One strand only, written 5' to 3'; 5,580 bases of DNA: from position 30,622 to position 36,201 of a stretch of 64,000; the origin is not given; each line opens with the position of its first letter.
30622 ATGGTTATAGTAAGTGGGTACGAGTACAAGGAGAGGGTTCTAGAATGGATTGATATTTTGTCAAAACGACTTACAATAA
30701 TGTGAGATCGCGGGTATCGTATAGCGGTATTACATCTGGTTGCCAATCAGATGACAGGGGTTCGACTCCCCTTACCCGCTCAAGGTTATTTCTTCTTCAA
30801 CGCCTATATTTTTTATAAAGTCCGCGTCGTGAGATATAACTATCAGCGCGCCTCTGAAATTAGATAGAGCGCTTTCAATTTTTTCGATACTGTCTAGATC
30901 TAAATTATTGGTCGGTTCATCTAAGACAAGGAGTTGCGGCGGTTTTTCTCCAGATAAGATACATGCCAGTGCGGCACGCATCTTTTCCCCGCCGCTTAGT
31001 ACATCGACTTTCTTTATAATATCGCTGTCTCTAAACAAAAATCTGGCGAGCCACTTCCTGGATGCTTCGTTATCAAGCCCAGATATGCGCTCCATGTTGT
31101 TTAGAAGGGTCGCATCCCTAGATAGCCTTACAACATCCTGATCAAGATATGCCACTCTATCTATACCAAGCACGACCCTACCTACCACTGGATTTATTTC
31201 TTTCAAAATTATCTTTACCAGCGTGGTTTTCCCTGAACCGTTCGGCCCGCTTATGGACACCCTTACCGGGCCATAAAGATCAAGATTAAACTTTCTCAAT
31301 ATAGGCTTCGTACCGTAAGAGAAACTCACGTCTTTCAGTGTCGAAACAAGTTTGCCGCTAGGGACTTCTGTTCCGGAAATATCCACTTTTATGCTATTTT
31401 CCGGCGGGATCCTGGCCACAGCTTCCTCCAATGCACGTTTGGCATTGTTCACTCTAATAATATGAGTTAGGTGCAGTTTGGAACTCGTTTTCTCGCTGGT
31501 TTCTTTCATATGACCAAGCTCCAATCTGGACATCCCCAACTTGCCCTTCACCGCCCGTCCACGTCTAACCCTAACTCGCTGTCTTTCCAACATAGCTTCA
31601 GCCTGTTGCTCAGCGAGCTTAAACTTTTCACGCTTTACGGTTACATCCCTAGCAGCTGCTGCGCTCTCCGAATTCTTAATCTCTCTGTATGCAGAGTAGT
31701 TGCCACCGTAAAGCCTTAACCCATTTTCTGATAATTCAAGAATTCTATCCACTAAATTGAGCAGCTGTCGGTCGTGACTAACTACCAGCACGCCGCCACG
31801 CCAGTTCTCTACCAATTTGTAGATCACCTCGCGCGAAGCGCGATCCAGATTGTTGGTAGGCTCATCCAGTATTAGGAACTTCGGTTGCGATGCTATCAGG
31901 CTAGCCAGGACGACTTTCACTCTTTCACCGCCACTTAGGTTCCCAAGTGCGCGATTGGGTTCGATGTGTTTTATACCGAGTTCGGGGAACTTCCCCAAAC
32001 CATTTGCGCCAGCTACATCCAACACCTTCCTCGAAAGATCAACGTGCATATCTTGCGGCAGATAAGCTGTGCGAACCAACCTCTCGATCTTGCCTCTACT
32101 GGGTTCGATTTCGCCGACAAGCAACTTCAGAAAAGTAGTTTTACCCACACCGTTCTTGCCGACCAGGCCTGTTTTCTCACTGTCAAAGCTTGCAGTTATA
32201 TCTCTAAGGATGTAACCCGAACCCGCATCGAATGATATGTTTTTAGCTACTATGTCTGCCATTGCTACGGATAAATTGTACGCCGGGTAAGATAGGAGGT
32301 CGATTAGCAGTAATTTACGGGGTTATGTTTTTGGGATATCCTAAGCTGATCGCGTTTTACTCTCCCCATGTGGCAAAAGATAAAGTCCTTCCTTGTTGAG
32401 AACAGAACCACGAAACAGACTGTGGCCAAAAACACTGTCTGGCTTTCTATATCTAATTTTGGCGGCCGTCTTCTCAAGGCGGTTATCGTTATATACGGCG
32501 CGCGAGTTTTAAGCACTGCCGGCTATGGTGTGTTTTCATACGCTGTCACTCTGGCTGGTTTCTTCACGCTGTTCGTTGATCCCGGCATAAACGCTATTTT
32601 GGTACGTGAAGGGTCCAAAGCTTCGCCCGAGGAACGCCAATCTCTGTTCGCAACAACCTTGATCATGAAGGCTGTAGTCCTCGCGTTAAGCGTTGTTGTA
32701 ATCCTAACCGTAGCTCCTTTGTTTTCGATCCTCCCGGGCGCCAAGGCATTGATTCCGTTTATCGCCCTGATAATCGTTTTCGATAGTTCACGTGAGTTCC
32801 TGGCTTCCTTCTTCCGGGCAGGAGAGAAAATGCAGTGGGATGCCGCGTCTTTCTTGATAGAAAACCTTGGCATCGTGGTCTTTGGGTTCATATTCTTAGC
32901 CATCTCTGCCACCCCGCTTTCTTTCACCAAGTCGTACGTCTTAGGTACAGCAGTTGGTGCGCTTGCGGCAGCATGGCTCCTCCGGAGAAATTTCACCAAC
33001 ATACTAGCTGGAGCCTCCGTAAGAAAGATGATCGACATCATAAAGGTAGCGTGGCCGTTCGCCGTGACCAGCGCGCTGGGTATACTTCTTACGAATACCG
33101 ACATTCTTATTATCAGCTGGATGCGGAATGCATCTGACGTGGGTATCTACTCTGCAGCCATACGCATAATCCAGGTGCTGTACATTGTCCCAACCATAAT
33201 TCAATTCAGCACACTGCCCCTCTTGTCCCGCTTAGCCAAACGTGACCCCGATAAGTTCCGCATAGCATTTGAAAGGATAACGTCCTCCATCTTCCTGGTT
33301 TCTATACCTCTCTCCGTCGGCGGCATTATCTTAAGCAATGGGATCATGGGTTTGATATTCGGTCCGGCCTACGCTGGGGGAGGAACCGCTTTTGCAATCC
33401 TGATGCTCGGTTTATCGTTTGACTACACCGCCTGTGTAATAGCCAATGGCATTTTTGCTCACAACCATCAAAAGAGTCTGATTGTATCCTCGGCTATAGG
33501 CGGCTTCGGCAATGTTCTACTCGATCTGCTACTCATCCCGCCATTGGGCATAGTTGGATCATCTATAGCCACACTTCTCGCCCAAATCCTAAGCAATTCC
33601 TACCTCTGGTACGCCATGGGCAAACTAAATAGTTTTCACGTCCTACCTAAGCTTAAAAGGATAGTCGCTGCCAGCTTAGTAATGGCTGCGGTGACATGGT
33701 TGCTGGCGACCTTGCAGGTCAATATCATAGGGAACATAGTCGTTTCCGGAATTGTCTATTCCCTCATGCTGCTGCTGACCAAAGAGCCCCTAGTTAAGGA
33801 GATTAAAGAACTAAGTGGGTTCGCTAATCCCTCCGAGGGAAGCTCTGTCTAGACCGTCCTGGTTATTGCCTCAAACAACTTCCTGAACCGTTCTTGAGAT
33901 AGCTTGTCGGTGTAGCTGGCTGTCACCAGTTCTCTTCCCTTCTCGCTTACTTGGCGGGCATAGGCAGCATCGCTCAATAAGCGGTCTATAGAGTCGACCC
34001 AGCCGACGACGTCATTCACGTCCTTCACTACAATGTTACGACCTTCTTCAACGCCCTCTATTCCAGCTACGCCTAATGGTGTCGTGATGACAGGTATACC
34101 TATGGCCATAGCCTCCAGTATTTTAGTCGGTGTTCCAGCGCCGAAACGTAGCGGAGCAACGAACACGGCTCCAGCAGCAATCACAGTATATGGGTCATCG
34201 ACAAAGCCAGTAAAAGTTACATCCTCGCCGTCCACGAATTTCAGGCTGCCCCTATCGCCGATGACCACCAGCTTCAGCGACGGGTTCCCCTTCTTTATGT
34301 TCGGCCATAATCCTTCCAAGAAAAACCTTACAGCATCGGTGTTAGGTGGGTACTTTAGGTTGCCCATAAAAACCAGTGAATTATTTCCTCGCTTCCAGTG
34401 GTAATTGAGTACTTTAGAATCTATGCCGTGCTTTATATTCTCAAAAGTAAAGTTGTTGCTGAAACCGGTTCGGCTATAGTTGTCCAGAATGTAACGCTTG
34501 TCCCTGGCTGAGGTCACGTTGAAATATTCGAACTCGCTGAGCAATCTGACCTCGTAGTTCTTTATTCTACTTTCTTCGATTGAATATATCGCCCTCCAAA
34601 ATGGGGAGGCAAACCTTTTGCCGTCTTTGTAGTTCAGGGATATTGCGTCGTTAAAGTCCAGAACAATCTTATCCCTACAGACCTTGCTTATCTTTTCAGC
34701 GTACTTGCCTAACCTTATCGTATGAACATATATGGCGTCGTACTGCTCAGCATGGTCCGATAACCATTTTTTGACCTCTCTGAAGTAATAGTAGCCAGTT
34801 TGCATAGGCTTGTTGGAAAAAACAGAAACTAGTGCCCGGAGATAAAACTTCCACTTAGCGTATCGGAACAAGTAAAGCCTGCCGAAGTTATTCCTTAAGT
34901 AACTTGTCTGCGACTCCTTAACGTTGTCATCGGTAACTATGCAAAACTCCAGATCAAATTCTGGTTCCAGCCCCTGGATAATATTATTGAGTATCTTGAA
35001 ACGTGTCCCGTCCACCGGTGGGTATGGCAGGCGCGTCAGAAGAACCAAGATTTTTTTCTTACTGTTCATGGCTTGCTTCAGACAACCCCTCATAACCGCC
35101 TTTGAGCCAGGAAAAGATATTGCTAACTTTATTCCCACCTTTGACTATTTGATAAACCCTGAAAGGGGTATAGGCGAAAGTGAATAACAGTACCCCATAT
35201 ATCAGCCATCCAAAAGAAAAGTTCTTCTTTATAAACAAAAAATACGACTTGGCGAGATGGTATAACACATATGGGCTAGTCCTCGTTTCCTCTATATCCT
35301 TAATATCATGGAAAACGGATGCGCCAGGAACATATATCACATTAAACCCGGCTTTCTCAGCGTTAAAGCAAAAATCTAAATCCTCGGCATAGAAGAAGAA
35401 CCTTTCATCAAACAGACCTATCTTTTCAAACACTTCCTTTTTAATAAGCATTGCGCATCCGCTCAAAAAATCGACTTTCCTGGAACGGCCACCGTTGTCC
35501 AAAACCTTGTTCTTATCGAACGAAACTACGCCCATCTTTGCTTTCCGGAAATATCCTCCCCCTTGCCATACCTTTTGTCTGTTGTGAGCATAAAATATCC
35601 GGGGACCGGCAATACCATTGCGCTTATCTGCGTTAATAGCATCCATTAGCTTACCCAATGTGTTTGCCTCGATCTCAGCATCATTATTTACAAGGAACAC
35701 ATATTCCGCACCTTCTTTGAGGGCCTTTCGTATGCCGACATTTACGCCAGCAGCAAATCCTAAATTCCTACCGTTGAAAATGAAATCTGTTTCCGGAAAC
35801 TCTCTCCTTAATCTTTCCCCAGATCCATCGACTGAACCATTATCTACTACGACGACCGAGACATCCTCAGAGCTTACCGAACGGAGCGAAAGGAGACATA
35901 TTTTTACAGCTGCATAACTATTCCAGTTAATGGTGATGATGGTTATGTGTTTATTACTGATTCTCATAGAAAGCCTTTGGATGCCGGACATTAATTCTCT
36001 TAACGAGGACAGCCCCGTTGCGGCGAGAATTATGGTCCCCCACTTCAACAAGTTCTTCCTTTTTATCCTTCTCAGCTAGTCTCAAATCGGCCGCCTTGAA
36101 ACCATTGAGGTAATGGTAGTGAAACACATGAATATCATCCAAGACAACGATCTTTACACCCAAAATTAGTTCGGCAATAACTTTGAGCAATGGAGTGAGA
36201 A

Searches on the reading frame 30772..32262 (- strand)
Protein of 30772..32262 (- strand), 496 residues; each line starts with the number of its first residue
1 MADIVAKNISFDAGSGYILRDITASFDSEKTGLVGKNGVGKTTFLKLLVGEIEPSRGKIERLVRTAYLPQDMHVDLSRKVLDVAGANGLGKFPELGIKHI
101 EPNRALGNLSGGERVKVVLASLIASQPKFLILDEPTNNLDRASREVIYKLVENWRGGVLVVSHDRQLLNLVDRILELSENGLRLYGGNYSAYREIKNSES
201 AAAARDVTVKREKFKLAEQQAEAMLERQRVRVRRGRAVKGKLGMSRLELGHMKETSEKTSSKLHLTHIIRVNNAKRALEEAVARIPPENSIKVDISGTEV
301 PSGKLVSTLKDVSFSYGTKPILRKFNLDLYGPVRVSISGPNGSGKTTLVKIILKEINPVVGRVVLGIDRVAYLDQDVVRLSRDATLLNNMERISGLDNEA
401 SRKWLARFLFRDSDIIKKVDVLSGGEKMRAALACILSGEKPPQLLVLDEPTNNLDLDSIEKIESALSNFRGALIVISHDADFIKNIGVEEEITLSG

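Call 8: search_protein_families(library=pfam, proteins=[window:30772-32262:-], max_evalue=0.00001)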
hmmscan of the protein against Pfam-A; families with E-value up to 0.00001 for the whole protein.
window:30772-32262:- (496 aa): 11 families
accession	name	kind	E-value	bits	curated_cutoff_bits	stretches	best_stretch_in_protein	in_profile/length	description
PF00005.33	ABC_tran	-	1.7e-39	136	25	2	28-137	11-137/137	ABC transporter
PF02463.25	SMC_N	-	9.9e-19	68.1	40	0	399-486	116-205/220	RecF/RecN/SMC N terminal domain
PF13304.12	AAA_21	-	1.1e-17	65.6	27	0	363-479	176-299/304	AAA domain, putative AbiEii toxin, Type IV TA system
PF13191.12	AAA_16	-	2.9e-09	38.1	32.6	0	335-449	27-140/167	AAA ATPase domain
PF13401.12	AAA_22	-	1.1e-07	32.6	27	0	337-469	10-110/130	AAA domain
PF13558.12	SbcC_Walker_B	-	1.4e-07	32.1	27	0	414-465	25-87/90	SbcC/RAD50-like, Walker B motif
PF13175.12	AAA_15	-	1.4e-07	31.9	32.1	0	19-48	14-43/374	AAA ATPase domain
PF13476.12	AAA_23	-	2e-07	32.3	27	0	335-352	22-39/201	AAA domain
PF13555.12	AAA_29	-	1.5e-06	28.3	27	0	331-349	23-39/61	P-loop containing region of AAA domain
PF13604.12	AAA_30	-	1.6e-06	28.4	27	0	31-167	21-128/191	AAA domain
PF00004.35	AAA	-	1.9e-06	28.8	21.2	0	337-357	3-23/131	ATPase family associated with various cellular activities (AAA)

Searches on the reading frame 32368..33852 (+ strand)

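Call 8: search_protein_families(library=pfam, proteins=[window:32368-33852:+], max_evalue=0.00001)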
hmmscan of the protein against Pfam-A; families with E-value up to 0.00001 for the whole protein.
window:32368-33852:+ (494 aa): 3 families
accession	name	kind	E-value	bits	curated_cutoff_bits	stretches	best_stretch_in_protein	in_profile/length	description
PF01943.22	Polysacc_synt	-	1.7e-39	136.4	28.2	1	19-289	1-273/274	Polysaccharide biosynthesis protein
PF13440.11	Polysacc_synt_3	-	6e-21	75.4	23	1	45-335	3-288/293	Polysaccharide biosynthesis protein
PF03023.19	MurJ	-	2.6e-09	36.7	27.4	1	55-449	13-430/451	Lipid II flippase MurJ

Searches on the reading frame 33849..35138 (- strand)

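Call 8: search_protein_families(library=pfam, proteins=[window:33849-35138:-], max_evalue=0.00001)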
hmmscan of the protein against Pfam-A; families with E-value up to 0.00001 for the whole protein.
window:33849-35138:- (429 aa): 3 families
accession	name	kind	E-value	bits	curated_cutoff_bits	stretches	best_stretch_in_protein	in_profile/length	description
PF13692.12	Glyco_trans_1_4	-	4.5e-27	95.5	27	1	254-390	3-142/142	Glycosyl transferases group 1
PF00534.26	Glycos_transf_1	-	9.7e-14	51.7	26.4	1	278-403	37-171/172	Glycosyl transferases group 1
PF13524.12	Glyco_trans_1_2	-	7e-06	26.5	25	0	316-410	40-134/144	Glycosyl transferase-like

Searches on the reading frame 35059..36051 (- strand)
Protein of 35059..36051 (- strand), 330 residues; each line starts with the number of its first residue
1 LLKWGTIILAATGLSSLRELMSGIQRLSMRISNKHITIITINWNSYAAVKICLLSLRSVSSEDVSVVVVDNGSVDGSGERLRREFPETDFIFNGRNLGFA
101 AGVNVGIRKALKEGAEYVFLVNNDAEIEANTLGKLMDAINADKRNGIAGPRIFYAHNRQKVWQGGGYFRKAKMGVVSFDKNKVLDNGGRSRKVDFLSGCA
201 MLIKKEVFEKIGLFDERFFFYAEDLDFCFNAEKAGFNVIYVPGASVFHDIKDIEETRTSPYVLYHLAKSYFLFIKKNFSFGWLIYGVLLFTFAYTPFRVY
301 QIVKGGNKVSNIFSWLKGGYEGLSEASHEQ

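Call 52: search_protein_families(library=pfam, proteins=[window:35059-36051:-], max_evalue=0.001)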
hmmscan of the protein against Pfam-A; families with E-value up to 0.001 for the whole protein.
window:35059-36051:- (330 aa): 3 families
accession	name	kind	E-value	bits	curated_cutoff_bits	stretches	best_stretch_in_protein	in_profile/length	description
PF00535.33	Glycos_transf_2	-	2.7e-19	70.2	23.3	1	37-212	1-168/168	Glycosyl transferase family 2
PF13641.12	Glyco_tranf_2_3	-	3e-12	47.5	27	1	37-248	4-211/230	Glycosyltransferase like family 2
PF13632.12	Glyco_trans_2_3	-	8.3e-09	36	27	1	117-300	1-167/198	Glycosyl transferase family group 2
